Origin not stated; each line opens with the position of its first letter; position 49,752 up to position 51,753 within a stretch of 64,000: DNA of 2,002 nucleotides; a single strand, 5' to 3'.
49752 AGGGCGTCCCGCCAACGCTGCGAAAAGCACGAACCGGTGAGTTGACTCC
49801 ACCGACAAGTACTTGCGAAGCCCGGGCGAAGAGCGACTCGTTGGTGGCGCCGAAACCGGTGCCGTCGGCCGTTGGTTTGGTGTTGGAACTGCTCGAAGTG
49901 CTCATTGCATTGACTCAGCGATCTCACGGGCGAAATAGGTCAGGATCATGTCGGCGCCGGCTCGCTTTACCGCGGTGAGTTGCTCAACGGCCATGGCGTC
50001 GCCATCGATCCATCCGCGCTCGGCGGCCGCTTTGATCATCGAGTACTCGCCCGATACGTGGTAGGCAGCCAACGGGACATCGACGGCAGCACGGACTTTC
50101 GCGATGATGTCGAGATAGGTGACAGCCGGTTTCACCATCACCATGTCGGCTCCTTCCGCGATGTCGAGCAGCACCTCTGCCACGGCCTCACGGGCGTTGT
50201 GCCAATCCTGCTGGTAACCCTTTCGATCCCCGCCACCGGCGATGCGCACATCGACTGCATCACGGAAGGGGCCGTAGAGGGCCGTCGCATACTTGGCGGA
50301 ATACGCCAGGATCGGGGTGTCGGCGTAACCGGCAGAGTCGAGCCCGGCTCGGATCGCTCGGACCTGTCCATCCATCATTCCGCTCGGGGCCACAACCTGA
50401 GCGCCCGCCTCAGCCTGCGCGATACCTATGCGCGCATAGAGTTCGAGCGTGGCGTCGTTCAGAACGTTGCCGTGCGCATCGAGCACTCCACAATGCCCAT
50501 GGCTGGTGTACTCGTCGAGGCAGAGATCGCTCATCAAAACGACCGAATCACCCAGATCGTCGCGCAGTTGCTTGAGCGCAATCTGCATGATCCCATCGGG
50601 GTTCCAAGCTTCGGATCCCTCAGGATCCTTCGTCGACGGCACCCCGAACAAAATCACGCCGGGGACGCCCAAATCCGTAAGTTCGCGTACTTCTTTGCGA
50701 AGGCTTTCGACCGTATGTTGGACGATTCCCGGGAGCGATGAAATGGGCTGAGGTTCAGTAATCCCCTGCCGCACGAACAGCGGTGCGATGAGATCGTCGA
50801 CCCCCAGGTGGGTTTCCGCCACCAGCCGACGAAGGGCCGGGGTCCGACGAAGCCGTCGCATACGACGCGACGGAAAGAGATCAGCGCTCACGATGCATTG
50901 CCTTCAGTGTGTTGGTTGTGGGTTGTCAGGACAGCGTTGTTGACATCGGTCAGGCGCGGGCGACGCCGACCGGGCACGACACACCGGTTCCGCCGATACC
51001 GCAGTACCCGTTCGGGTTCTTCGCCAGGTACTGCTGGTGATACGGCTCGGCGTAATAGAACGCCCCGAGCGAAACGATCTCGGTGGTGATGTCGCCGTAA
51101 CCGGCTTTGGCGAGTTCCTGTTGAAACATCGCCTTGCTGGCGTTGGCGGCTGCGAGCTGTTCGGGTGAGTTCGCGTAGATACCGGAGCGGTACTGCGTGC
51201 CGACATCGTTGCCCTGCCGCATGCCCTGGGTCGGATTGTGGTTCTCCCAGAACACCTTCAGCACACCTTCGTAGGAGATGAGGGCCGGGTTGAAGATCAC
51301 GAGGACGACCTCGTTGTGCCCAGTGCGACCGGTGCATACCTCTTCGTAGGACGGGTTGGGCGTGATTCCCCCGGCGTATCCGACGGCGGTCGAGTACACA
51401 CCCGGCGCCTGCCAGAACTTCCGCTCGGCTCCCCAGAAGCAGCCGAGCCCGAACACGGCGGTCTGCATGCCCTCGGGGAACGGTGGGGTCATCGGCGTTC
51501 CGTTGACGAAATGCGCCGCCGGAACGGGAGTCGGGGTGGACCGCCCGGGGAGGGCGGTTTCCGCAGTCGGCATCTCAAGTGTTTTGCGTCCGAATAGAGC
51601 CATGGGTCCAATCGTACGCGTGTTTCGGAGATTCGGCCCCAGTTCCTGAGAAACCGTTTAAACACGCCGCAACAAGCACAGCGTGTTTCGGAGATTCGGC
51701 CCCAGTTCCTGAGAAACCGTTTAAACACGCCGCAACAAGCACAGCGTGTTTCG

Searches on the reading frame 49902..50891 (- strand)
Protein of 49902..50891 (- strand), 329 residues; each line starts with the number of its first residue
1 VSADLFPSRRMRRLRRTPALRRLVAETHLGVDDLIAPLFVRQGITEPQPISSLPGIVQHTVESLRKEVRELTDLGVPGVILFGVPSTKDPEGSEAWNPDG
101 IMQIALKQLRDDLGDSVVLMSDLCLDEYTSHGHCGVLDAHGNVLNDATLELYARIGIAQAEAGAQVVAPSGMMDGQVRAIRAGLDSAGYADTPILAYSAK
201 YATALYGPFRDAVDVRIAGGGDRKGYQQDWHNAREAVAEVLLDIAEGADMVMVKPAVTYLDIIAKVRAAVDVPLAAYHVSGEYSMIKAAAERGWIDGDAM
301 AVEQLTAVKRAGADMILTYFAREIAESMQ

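Call 40: search_protein_families(library=pfam, proteins=[window:49902-50891:-], max_evalue=0.00001)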
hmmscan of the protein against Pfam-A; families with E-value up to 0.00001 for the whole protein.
window:49902-50891:- (329 aa): 1 family
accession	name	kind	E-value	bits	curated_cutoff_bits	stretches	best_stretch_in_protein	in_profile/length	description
PF00490.27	ALAD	-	1.2e-136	455.5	24.6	1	9-326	2-316/317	Delta-aminolevulinic acid dehydratase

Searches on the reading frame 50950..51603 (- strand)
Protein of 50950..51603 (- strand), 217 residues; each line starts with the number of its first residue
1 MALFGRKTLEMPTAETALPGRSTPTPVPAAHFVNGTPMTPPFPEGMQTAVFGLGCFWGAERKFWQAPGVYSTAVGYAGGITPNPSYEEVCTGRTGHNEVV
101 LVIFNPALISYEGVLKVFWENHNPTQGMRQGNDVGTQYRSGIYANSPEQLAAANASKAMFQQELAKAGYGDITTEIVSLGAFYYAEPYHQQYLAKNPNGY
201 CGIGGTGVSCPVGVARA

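Call 40: search_protein_families(library=pfam, proteins=[window:50950-51603:-], max_evalue=0.00001)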
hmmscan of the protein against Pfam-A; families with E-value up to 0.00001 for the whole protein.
window:50950-51603:- (217 aa): 1 family
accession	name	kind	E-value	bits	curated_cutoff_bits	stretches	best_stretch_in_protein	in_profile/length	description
PF01625.27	PMSR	-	5.6e-61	205.7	23.7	1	48-201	1-152/153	Peptide methionine sulfoxide reductase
